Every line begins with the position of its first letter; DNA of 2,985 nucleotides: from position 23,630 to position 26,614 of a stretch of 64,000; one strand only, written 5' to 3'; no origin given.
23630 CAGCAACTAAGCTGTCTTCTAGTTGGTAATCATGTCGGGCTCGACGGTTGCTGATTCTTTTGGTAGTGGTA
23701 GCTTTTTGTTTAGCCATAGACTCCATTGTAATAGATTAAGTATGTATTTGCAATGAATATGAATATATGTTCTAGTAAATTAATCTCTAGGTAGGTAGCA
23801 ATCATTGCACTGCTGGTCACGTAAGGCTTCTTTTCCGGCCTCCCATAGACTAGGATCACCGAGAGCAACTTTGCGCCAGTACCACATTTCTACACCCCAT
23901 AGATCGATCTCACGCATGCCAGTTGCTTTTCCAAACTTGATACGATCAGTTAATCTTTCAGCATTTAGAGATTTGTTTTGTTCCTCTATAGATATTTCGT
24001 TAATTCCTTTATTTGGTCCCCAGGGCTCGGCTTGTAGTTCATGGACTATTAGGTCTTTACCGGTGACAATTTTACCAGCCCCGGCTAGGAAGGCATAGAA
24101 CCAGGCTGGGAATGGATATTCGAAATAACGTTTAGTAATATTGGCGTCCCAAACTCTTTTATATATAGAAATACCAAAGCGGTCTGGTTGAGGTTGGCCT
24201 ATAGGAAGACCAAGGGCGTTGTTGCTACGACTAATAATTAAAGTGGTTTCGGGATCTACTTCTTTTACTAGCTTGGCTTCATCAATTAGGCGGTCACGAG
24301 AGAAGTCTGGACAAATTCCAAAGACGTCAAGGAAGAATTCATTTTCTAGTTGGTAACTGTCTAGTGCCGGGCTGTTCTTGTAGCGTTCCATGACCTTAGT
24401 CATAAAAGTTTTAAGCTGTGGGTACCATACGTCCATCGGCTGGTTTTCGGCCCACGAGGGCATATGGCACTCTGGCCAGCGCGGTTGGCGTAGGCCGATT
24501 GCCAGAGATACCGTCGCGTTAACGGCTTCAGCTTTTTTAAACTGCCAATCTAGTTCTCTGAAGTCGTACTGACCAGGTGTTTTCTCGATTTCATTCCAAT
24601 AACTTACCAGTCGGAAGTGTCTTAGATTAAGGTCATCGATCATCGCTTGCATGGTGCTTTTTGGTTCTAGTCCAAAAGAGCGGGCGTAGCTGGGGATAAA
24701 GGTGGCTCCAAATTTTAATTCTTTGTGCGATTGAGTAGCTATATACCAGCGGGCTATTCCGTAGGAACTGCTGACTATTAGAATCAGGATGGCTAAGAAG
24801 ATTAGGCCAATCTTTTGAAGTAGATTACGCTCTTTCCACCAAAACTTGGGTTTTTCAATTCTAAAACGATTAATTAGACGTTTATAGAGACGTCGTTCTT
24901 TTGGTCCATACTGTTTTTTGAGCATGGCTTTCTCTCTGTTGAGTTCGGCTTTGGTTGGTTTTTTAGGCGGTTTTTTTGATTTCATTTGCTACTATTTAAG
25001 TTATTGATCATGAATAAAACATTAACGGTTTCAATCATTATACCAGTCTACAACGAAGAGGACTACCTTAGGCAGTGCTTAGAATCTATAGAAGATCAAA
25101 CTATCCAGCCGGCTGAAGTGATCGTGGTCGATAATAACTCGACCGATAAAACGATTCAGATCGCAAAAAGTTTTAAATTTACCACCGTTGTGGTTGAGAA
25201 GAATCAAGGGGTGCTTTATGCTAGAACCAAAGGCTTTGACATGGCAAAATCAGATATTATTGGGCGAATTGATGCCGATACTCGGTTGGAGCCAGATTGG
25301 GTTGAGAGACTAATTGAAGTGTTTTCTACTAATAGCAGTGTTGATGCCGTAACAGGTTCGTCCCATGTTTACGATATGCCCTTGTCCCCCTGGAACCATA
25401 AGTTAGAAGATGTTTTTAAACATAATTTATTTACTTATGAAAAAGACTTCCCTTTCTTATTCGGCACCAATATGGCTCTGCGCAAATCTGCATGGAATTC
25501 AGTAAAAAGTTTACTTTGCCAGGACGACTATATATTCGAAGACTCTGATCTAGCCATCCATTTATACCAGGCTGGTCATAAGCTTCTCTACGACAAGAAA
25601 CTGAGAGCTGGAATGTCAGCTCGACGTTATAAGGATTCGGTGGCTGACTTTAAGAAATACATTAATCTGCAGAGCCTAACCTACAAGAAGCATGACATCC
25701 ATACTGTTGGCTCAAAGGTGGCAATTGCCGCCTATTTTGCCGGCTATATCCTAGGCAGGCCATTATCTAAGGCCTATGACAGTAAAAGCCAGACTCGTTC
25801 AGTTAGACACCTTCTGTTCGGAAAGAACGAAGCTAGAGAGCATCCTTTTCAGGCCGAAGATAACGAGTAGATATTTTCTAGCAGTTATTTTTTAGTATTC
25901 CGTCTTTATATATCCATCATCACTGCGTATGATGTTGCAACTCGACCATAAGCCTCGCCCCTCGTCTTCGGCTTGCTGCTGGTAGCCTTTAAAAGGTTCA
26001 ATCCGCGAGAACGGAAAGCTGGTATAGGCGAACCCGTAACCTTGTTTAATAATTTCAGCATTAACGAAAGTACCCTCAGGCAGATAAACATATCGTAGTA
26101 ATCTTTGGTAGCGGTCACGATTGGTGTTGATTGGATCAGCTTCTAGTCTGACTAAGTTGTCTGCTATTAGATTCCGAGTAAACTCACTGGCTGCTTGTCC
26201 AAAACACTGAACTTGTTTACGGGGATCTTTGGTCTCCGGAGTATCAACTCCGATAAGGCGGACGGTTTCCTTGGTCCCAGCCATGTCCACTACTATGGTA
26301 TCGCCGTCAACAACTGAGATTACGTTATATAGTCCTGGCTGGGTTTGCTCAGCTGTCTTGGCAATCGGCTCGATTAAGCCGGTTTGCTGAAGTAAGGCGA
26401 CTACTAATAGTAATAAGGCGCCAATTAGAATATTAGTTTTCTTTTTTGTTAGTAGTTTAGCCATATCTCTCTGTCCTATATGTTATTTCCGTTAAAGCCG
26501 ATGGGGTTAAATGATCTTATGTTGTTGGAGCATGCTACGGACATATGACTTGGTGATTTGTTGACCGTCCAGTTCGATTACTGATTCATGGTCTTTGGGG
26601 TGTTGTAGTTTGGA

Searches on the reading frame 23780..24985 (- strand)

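Call 87: search_protein_families(library=pfam, proteins=[window:23780-24985:-], max_evalue=0.001)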
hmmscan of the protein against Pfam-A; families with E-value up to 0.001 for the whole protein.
window:23780-24985:- (401 aa): 1 family
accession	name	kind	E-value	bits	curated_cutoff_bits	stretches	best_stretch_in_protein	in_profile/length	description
PF02449.21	Glyco_hydro_42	-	4.2e-05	23.5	21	0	128-219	32-140/376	Beta-galactosidase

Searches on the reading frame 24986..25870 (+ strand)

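Call 87: search_protein_families(library=pfam, proteins=[window:24986-25870:+], max_evalue=0.001)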
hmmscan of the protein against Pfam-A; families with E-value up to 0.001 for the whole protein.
window:24986-25870:+ (294 aa): 5 families
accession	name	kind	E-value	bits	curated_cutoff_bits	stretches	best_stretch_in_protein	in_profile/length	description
PF00535.33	Glycos_transf_2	-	2.3e-36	125.7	23.3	1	16-169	1-163/168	Glycosyl transferase family 2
PF13641.12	Glyco_tranf_2_3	-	2e-16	61.2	27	1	15-215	3-212/230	Glycosyltransferase like family 2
PF10111.15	Glyco_tranf_2_2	-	5.9e-08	33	27.3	1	16-113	1-106/276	Glycosyltransferase like family 2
PF13632.12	Glyco_trans_2_3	-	1.7e-07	31.7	27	1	95-201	5-114/198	Glycosyl transferase family group 2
PF13506.12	Glyco_transf_21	-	1e-05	25.5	21.7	1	81-214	23-158/174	Glycosyl transferase family 21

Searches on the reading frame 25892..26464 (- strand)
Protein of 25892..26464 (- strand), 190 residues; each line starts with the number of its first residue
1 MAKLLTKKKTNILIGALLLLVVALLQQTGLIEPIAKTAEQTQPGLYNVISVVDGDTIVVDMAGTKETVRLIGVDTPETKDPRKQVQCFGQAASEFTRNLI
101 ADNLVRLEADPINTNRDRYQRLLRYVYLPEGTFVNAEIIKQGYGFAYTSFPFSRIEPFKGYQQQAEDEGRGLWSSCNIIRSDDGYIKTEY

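Call 87: search_protein_families(library=pfam, proteins=[window:25892-26464:-], max_evalue=0.001)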
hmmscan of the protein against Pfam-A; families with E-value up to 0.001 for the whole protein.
window:25892-26464:- (190 aa): 1 family
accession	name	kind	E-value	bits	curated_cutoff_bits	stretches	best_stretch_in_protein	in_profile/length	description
PF00565.23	SNase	-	1.9e-23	83.4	21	1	67-175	1-107/107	Staphylococcal nuclease homologue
